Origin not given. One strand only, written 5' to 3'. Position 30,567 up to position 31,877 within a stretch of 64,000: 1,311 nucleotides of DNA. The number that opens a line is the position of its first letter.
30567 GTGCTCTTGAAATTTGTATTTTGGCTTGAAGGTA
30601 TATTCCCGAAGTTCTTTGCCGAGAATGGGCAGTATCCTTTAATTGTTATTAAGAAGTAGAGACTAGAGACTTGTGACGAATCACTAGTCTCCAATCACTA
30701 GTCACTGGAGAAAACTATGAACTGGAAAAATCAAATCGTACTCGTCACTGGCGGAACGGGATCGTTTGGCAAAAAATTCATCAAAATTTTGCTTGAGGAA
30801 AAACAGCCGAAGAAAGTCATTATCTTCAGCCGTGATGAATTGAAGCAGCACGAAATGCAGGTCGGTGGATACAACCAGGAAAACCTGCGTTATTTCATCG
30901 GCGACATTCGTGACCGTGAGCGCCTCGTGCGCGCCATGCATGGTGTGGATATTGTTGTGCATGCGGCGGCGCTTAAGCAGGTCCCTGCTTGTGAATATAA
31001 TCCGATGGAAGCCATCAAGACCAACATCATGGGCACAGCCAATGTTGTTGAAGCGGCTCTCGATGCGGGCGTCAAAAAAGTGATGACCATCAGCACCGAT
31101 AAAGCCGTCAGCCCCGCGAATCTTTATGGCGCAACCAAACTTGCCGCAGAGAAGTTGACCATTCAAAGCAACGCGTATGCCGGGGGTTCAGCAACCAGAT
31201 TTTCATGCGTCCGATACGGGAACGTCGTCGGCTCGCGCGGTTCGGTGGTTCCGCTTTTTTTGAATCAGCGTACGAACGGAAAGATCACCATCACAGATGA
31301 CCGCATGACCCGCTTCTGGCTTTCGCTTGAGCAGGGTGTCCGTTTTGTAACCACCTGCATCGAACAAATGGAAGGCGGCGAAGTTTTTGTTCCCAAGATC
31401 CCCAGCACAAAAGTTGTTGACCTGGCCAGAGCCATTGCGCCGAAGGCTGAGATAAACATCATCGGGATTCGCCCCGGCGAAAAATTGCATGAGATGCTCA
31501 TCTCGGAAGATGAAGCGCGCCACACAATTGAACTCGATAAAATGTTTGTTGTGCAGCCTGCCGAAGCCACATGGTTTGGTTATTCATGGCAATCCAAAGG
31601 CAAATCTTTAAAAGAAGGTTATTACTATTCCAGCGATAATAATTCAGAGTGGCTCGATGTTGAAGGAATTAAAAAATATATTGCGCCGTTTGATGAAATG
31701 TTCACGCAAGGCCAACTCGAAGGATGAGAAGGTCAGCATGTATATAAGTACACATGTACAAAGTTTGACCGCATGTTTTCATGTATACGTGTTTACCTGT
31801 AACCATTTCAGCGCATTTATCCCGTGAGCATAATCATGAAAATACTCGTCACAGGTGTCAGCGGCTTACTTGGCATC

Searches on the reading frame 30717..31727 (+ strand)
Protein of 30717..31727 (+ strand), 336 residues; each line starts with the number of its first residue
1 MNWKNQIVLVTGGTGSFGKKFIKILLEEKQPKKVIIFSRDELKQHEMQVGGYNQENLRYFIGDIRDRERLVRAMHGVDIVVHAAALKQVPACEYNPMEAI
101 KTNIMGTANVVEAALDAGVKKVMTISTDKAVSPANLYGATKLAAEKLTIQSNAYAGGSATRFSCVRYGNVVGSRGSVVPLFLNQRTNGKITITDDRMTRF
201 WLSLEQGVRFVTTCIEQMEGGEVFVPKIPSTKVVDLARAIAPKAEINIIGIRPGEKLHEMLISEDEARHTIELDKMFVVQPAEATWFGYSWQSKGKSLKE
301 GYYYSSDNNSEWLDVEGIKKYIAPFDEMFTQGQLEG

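Call 8: search_protein_families(library=pfam, proteins=[window:30717-31727:+])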
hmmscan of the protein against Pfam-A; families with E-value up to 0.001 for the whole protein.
window:30717-31727:+ (336 aa): 11 families
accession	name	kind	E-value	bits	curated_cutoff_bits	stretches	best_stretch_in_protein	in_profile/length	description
PF02719.21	Polysacc_synt_2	-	6.3e-103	344.4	20.2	1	8-280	1-292/293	Polysaccharide biosynthesis protein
PF01370.27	Epimerase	-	4.3e-27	95.5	20.9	1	8-223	1-236/240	NAD dependent epimerase/dehydratase family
PF01073.25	3Beta_HSD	-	3.9e-21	75.7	22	1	9-151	1-140/280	3-beta hydroxysteroid dehydrogenase/isomerase family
PF16363.11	GDP_Man_Dehyd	-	3.5e-19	69.9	27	1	9-275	1-295/332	GDP-mannose 4,6 dehydratase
PF04321.23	RmlD_sub_bind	-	1.6e-13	50.9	27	1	8-197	3-180/287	RmlD substrate binding domain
PF13460.12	NAD_binding_10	-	2.4e-12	47.6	27.2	1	12-131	1-102/184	NAD(P)H-binding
PF07993.18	NAD_binding_4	-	1.5e-09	37.8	20.1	1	10-132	1-141/258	Male sterility protein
PF05368.20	NmrA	-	3.4e-09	37.2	27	1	5-159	2-140/298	NmrA-like family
PF00106.31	adh_short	-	6.9e-08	32.6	26.6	1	6-151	1-163/195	short chain dehydrogenase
PF08659.16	KR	-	3.8e-05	24.1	22.6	1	8-86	3-91/180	KR domain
PF03435.24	Sacchrp_dh_NADP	-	0.00027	21.7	25.1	0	8-84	1-76/129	Saccharopine dehydrogenase NADP binding domain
